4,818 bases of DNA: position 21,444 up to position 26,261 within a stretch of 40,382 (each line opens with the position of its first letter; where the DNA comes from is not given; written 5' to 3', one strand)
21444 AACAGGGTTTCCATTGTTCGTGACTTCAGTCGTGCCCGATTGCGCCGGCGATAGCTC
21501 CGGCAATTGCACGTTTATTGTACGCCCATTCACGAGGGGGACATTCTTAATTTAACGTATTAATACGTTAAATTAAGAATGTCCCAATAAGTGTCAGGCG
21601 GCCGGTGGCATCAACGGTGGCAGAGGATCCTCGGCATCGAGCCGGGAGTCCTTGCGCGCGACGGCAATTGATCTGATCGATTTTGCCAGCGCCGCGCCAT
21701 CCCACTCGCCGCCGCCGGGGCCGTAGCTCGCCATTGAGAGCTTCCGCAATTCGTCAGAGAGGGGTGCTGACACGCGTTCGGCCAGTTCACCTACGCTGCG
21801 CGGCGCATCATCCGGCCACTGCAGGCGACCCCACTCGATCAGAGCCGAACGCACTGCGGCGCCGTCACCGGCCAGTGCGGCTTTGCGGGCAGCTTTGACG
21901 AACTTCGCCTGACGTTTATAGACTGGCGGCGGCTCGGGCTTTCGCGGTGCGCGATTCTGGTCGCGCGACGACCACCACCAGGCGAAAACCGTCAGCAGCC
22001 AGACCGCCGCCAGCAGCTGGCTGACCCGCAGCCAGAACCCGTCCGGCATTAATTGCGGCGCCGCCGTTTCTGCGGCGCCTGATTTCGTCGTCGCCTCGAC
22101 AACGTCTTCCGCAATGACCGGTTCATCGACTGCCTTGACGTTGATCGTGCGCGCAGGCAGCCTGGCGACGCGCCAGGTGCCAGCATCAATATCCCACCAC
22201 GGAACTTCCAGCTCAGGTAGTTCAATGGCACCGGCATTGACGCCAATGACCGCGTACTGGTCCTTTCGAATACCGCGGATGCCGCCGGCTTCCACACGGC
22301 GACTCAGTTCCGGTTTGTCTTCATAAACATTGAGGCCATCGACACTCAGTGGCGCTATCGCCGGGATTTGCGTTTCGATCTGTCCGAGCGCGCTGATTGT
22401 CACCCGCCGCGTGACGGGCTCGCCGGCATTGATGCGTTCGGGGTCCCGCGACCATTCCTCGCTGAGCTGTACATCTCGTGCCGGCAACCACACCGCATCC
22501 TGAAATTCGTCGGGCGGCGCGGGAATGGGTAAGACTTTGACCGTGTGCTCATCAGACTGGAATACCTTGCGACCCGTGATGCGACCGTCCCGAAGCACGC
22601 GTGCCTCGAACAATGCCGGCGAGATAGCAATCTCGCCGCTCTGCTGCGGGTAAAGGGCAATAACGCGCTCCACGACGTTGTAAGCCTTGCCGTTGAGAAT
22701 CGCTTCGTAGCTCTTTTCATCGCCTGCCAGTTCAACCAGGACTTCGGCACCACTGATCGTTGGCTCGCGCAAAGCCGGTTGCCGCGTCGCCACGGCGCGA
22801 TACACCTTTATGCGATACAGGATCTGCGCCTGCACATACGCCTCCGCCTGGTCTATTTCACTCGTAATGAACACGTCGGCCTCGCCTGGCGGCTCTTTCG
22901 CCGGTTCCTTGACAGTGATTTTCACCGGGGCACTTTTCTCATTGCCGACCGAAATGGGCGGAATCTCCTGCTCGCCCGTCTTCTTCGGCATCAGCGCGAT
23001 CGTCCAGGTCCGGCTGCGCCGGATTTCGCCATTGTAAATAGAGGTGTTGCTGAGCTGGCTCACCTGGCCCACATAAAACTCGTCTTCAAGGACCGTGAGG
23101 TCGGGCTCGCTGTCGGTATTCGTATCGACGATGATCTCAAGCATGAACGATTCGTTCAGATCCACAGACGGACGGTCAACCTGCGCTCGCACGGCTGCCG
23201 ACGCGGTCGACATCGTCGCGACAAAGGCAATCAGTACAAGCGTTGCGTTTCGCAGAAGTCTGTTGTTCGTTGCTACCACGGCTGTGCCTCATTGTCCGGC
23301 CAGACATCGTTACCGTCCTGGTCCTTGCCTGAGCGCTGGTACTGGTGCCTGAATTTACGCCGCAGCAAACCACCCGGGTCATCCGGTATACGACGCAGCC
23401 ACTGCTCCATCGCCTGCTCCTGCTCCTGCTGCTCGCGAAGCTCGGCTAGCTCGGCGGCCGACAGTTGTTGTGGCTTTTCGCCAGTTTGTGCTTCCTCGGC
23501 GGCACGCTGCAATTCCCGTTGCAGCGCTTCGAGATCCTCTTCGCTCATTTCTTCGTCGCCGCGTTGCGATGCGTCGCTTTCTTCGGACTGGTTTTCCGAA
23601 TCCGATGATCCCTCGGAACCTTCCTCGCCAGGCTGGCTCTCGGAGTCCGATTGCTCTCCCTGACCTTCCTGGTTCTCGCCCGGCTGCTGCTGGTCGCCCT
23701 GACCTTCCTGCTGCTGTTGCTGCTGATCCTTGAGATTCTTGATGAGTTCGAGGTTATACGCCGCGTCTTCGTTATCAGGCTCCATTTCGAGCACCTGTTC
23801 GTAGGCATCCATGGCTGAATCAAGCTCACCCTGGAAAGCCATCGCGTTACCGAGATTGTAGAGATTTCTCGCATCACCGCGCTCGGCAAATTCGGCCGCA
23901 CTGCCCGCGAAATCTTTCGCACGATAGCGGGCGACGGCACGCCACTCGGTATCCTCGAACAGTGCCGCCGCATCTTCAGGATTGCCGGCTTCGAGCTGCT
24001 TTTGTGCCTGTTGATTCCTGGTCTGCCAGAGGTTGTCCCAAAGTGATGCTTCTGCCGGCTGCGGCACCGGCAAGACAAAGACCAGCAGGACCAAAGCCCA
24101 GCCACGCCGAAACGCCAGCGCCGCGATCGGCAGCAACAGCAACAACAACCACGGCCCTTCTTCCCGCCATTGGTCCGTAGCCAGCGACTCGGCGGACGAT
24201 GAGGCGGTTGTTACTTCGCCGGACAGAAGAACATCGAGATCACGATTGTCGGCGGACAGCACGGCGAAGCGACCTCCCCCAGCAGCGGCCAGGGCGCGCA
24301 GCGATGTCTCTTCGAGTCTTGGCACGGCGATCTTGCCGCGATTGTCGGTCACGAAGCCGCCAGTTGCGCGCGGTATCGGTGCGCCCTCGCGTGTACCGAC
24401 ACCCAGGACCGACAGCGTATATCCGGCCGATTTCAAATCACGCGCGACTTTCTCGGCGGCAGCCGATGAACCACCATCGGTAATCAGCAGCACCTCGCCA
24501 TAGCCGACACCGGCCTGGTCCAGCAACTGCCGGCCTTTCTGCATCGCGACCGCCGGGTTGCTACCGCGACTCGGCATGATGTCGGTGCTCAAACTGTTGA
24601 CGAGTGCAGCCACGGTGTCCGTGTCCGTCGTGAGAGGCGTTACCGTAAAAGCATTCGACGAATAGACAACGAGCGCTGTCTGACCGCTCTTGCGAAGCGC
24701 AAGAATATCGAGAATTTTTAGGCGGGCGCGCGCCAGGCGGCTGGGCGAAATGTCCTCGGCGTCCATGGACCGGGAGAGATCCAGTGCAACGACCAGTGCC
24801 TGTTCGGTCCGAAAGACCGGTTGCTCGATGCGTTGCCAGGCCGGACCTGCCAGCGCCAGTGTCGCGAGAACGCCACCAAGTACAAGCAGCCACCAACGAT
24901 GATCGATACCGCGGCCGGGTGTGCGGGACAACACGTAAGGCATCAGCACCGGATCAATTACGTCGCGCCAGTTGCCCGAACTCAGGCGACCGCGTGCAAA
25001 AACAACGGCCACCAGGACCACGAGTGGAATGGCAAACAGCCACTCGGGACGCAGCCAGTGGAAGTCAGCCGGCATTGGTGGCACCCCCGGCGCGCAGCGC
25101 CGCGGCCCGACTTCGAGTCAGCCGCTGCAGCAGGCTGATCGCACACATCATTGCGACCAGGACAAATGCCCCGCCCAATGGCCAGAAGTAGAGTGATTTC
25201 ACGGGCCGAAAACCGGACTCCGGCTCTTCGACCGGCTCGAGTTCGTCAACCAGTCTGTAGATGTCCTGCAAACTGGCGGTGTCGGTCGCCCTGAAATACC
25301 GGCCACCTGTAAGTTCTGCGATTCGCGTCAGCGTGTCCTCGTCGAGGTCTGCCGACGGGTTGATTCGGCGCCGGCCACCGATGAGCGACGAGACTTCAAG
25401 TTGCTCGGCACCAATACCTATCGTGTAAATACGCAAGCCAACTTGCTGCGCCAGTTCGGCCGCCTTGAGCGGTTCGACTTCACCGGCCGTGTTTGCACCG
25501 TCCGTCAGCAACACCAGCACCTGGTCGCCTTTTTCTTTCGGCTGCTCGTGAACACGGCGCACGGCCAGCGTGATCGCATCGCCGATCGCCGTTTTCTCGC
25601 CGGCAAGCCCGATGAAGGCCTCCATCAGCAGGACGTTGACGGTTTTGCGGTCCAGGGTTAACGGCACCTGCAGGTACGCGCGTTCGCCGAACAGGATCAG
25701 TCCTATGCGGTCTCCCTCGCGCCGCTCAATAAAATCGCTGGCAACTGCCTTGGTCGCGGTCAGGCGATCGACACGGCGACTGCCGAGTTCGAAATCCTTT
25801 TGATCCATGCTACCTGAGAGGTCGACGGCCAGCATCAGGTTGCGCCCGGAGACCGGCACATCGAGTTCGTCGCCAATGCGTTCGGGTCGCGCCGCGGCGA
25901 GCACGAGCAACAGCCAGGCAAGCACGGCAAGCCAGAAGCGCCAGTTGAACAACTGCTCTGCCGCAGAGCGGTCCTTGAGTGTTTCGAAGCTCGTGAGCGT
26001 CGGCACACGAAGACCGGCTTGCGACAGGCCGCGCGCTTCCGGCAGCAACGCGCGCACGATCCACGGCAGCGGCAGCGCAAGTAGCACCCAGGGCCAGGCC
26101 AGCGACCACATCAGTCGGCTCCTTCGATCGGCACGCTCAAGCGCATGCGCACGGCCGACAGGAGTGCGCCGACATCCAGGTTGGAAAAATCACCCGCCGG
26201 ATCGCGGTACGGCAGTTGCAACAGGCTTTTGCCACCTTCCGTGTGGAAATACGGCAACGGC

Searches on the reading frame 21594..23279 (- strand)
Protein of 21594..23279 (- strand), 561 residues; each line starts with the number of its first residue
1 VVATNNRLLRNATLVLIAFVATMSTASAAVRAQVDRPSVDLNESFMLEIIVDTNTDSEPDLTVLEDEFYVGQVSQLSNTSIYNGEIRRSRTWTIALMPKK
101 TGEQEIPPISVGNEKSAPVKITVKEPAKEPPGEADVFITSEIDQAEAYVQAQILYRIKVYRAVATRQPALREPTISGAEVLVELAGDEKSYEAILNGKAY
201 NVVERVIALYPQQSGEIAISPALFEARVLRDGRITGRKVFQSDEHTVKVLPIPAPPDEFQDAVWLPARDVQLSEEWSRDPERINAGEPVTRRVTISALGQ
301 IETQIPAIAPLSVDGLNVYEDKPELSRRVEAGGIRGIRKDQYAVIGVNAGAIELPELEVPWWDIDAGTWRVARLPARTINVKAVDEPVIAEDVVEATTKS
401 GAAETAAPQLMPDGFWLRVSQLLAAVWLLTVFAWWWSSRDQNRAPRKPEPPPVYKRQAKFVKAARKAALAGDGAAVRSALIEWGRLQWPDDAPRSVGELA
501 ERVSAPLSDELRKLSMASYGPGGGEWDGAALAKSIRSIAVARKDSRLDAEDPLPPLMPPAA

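Call 14: search_protein_families(library=pfam, proteins=[window:21594-23279:-], max_evalue=0.001)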
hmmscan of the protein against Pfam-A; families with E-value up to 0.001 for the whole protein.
window:21594-23279:- (561 aa): 2 families
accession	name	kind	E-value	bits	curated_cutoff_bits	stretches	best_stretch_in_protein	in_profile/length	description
PF13584.12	BatD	-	1.6e-27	96.4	24.1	1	32-123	1-92/92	BatD DUF11 like domain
PF25607.1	DUF7939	-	1e-15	58.3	27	1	460-538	4-77/81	Domain of unknown function (DUF7939)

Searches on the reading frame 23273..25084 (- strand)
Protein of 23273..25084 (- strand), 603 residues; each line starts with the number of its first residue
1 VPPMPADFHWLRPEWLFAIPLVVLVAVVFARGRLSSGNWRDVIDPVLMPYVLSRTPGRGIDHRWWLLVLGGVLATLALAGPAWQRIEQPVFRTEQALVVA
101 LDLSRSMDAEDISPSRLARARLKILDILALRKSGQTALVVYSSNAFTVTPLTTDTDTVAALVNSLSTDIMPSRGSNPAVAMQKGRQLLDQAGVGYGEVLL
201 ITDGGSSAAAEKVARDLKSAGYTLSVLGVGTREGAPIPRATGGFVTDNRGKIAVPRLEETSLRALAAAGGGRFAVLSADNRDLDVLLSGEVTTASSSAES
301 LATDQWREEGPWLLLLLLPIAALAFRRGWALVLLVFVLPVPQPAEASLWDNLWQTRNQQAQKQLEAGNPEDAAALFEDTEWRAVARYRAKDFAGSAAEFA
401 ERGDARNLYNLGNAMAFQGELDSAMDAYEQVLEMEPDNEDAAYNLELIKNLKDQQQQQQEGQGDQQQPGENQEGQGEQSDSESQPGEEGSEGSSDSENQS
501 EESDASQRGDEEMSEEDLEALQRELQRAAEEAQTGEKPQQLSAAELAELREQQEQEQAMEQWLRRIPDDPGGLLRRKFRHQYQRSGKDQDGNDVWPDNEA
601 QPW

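Call 14: search_protein_families(library=pfam, proteins=[window:23273-25084:-], max_evalue=0.001)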
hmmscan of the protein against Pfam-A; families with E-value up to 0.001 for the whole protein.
window:23273-25084:- (603 aa): 7 families
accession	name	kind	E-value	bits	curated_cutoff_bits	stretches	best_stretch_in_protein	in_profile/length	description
PF13519.12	VWA_2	-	1.1e-13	52.1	27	1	97-204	1-106/107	von Willebrand factor type A domain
PF00092.34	VWA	-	3.8e-10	40.7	23.8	1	97-231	2-141/174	von Willebrand factor type A domain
PF07719.23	TPR_2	-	6.3e-06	26.4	27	1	405-438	1-34/34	Tetratricopeptide repeat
PF13414.12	TPR_11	-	1.2e-05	25.3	26.8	1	412-445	1-34/42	TPR repeat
PF00515.34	TPR_1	-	1.6e-05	24.9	27.8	1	408-438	4-34/34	Tetratricopeptide repeat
PF05762.20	VWA_CoxE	-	0.00026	21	26.4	1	84-218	41-173/222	VWA domain containing CoxE-like protein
PF13181.12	TPR_8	-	0.00043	20.7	25.7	1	405-438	1-34/34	Tetratricopeptide repeat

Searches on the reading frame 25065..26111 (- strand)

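Call 14: search_protein_families(library=pfam, proteins=[window:25065-26111:-], max_evalue=0.001)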
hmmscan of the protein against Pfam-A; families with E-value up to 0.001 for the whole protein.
window:25065-26111:- (348 aa): 4 families
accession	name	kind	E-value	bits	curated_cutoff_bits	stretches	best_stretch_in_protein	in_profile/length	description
PF00092.34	VWA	-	3.3e-21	76.7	23.8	1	91-285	1-172/174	von Willebrand factor type A domain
PF13519.12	VWA_2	-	2.3e-16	60.8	27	1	92-205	1-106/107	von Willebrand factor type A domain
PF01882.25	DUF58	-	2.1e-07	30.8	23.4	1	91-200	37-140/216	Protein of unknown function DUF58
PF06707.17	DUF1194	-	5.8e-07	29.4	27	0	171-237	92-158/206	Protein of unknown function (DUF1194)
